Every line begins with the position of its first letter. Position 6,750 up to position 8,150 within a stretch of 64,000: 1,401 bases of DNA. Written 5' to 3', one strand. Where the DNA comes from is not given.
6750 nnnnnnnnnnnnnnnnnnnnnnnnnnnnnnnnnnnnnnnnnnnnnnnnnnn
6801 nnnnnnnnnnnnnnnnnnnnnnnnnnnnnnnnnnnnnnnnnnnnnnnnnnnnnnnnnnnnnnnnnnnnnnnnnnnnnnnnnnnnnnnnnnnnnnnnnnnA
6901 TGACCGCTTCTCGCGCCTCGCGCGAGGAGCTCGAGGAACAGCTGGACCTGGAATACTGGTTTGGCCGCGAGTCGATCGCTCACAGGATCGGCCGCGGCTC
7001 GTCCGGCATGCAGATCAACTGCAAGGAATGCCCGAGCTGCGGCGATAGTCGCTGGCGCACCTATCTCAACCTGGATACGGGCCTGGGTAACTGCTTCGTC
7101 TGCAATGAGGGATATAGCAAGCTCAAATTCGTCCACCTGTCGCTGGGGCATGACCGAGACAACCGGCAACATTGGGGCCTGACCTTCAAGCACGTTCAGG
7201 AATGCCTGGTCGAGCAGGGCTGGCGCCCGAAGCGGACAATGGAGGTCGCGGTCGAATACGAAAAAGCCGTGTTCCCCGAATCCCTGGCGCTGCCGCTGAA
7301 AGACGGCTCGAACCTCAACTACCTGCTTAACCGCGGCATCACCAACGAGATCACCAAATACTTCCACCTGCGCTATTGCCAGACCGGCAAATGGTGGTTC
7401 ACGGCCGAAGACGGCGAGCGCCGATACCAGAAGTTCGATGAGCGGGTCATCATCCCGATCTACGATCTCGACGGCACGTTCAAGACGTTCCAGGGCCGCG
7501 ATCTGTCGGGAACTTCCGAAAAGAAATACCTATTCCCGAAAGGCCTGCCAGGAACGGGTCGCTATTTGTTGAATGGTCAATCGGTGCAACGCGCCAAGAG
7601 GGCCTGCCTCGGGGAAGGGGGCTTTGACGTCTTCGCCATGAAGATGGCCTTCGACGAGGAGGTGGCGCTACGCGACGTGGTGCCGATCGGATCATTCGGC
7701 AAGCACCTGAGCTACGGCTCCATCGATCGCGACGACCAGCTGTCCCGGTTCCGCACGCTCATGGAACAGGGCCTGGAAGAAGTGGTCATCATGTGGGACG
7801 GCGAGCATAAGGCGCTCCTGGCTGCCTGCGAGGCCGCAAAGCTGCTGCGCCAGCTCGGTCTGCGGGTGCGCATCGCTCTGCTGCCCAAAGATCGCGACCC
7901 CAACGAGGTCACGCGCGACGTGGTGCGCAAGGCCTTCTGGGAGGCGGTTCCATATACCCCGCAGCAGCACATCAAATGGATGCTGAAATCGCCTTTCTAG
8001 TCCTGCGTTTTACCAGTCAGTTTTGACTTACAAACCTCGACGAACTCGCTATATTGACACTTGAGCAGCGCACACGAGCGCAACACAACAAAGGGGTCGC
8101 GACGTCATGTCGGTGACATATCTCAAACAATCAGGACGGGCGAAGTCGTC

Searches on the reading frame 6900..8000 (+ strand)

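Call 14: search_protein_families(library=phrogs, proteins=[window:6900-8000:+], max_evalue=0.00001)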
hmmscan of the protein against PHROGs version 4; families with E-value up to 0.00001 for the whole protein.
window:6900-8000:+ (366 aa): 3 families
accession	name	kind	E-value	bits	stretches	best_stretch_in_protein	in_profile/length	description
phrog_47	-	DNA, RNA and nucleotide metabolism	3.2e-44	152.7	1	26-353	34-337/947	DNA primase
phrog_6444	-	DNA, RNA and nucleotide metabolism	1.1e-12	48.6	1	59-352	55-365/577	DNA primase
phrog_239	-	DNA, RNA and nucleotide metabolism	4.2e-09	36.9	1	37-355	38-318/801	DNA primase/helicase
